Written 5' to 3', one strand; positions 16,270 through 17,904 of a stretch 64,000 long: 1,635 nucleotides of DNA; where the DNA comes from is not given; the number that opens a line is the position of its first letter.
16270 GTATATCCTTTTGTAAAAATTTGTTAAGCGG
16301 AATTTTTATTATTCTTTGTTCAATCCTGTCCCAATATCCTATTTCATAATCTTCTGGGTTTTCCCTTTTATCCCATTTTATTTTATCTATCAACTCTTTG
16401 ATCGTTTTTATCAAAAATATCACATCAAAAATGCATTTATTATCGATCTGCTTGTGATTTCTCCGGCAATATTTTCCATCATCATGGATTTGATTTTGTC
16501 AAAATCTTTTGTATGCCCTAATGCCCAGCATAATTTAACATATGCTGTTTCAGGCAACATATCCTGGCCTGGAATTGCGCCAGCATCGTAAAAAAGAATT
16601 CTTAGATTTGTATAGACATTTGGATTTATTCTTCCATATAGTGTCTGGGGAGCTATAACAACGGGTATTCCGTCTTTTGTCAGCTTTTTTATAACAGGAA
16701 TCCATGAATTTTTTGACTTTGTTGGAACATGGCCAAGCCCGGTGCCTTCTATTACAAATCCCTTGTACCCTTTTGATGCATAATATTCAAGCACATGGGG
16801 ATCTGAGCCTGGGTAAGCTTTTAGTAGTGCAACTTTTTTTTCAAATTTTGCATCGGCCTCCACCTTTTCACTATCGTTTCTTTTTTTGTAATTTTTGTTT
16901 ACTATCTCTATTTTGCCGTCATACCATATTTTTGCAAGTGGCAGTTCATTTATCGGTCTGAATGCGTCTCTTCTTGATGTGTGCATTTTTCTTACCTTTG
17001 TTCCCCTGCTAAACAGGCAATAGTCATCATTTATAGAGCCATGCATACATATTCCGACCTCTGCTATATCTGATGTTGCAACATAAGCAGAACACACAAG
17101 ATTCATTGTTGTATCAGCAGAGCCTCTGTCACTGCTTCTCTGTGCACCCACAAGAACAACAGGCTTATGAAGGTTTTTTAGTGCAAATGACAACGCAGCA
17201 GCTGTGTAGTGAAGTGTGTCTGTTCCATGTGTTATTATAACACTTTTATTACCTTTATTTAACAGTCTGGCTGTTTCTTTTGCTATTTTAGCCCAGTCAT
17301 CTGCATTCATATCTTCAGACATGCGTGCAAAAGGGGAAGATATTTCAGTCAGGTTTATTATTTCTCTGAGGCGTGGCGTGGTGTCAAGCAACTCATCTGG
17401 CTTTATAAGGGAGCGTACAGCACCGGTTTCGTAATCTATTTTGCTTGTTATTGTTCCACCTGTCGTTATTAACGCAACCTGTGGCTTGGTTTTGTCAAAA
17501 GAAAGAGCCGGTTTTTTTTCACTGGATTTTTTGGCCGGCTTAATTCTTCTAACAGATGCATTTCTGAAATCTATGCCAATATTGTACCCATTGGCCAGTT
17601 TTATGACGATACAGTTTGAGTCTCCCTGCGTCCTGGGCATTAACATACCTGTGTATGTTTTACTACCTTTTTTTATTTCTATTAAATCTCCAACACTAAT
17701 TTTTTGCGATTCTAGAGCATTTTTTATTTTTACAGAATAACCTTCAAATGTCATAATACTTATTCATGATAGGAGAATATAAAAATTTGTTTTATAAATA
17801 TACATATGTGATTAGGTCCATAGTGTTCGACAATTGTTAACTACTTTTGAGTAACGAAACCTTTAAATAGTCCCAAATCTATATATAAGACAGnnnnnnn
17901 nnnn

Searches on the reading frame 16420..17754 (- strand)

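Call 49: search_protein_families(library=pfam, proteins=[window:16420-17754:-], max_evalue=0.001)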
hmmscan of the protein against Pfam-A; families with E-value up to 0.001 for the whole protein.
window:16420-17754:- (444 aa): 3 families
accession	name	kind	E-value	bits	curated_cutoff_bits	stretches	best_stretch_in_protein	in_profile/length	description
PF00710.25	Asparaginase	-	5.6e-53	179.8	22.5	1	93-287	2-190/193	Asparaginase, N-terminal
PF17763.6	Asparaginase_C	-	1.3e-30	106.2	34.6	1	307-425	1-114/114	Glutaminase/Asparaginase C-terminal domain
PF18195.6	GatD_N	-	1.2e-18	66.7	25.7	1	19-69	1-52/54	GatD N-terminal domain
